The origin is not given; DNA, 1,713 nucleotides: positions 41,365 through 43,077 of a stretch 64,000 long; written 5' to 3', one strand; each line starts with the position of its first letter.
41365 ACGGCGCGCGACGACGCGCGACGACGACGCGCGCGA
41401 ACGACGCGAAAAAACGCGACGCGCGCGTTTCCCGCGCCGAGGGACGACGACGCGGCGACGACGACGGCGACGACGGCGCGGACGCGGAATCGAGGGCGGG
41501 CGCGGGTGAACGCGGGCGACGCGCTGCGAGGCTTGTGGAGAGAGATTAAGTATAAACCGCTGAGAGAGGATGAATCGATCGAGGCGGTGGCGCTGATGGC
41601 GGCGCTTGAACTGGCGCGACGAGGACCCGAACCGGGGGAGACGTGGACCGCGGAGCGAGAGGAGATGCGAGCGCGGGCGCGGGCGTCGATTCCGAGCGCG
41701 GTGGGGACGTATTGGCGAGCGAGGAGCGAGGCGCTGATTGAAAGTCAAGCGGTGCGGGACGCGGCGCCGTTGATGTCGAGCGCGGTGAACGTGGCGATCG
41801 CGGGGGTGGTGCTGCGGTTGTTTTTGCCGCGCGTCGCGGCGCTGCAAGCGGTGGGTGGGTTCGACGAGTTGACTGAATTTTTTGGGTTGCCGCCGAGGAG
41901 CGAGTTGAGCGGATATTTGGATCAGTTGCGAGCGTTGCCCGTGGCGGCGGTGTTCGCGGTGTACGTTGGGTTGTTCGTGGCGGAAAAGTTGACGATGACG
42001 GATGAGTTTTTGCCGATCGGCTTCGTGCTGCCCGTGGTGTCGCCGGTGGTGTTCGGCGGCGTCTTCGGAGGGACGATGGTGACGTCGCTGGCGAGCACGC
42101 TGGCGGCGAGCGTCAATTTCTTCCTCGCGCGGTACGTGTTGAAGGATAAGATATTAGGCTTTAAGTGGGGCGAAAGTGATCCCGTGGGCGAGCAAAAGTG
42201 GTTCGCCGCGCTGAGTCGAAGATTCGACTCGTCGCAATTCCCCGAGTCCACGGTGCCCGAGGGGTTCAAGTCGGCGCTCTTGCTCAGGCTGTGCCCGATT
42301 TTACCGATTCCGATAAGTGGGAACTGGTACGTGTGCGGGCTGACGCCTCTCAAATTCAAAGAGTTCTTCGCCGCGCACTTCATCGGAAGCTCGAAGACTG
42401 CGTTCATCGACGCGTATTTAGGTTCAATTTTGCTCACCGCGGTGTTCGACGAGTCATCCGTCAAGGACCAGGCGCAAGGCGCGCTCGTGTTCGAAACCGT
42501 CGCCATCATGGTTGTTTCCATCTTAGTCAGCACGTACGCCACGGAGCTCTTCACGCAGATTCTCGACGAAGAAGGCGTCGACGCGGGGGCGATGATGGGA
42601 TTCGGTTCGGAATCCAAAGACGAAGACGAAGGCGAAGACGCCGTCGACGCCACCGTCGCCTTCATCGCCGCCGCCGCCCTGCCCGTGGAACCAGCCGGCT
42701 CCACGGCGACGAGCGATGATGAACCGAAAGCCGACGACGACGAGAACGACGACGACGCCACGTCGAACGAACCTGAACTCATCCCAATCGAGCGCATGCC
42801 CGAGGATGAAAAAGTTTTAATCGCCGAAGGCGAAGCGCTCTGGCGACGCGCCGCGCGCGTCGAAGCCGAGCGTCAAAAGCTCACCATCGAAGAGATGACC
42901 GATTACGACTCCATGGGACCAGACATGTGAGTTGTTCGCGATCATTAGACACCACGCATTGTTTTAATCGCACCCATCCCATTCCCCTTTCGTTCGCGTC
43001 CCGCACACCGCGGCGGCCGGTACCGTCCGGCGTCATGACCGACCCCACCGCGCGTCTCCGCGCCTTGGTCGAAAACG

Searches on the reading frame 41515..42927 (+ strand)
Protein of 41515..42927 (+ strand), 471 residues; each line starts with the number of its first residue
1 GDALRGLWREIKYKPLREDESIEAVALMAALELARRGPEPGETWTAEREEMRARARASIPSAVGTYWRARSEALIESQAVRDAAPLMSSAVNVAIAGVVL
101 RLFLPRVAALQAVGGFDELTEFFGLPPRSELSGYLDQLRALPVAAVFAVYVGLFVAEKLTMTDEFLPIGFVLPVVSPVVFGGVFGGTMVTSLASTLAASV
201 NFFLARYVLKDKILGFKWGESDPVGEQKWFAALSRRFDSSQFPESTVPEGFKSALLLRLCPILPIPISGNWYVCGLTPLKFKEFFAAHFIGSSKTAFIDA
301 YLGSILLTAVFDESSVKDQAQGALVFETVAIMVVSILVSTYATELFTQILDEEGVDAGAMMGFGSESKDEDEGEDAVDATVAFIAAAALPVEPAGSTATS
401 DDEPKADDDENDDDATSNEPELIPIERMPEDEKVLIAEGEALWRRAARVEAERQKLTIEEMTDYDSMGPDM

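Call 50: search_protein_families(library=pfam, proteins=[window:41515-42927:+], max_evalue=0.001)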
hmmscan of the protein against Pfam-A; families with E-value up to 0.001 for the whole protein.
window:41515-42927:+ (471 aa): 1 family
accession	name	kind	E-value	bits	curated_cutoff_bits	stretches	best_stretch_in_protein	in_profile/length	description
PF09335.16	VTT_dom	-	2.1e-17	64.2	33.9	1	174-304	8-122/123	VTT domain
